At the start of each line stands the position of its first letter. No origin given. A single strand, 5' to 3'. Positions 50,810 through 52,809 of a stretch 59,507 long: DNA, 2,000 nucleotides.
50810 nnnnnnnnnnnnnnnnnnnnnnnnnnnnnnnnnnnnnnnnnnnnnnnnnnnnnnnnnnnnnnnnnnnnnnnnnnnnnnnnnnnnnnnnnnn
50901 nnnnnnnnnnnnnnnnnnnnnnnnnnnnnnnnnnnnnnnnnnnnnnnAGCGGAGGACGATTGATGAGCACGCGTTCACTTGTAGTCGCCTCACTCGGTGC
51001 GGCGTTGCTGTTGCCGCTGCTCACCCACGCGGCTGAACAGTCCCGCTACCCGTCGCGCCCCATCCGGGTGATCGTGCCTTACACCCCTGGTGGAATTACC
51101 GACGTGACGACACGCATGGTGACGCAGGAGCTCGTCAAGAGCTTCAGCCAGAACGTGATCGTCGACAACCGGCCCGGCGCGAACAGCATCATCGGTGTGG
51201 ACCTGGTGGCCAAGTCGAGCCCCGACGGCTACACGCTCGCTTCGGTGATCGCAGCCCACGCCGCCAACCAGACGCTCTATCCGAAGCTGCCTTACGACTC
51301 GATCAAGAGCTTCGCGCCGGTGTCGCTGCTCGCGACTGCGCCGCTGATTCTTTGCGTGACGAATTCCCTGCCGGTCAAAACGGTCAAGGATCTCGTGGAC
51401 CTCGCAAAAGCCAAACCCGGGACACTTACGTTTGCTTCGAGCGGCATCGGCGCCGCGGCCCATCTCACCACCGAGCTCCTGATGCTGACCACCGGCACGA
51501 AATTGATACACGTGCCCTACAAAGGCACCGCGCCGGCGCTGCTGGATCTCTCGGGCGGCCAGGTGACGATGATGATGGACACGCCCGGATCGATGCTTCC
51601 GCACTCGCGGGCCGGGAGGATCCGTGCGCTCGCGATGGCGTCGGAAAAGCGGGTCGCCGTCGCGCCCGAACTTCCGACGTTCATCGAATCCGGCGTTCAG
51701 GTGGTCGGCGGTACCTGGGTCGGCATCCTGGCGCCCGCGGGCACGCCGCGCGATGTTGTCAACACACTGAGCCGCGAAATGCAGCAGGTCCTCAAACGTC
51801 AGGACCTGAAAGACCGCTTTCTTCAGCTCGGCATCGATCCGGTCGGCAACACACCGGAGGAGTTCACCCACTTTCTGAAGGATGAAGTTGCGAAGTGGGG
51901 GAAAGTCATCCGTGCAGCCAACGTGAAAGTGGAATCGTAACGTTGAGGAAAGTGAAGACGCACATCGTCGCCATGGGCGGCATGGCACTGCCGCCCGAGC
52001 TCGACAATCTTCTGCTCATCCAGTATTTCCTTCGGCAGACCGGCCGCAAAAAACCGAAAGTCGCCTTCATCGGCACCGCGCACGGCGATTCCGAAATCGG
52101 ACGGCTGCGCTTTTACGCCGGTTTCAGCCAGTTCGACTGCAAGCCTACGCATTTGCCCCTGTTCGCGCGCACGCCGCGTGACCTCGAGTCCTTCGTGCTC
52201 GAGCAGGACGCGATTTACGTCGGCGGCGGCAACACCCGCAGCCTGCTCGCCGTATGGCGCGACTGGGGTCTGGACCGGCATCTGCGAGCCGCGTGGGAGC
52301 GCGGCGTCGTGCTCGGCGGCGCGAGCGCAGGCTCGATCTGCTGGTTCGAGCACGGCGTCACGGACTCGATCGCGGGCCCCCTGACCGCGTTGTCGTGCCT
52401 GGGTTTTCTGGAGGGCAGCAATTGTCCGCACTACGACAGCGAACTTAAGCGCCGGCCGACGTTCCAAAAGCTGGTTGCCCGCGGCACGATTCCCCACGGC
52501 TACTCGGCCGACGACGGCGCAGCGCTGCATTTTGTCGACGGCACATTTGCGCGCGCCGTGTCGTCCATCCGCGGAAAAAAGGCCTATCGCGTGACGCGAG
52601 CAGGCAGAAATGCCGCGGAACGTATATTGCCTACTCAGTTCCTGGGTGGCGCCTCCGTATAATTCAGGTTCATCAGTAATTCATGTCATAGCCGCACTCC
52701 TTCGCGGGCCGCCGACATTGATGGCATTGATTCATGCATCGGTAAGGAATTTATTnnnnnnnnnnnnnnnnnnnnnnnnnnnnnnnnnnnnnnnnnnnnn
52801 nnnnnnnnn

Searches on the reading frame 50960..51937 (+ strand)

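Call 19: search_protein_families(library=pfam, proteins=[window:50960-51937:+], max_evalue=0.001)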
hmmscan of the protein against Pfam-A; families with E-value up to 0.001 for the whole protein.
window:50960-51937:+ (326 aa): 1 family
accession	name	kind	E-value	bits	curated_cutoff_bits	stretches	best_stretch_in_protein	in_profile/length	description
PF03401.19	TctC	-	5.6e-72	243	27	1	52-321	3-273/274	Tripartite tricarboxylate transporter family receptor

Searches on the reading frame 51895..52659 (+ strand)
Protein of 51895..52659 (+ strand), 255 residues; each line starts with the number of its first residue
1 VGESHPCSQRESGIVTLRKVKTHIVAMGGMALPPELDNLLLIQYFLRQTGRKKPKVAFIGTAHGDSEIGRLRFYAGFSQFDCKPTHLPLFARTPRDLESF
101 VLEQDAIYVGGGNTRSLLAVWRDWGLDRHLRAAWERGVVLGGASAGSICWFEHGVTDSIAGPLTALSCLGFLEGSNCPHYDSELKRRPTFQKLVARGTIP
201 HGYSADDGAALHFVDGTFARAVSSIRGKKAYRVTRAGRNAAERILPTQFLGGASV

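Call 19: search_protein_families(library=pfam, proteins=[window:51895-52659:+], max_evalue=0.001)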
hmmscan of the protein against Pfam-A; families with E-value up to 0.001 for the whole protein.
window:51895-52659:+ (255 aa): 1 family
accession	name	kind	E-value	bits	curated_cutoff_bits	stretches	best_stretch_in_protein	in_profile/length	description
PF03575.23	Peptidase_S51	-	2.6e-44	151.8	23.9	1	25-218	2-203/206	Peptidase family S51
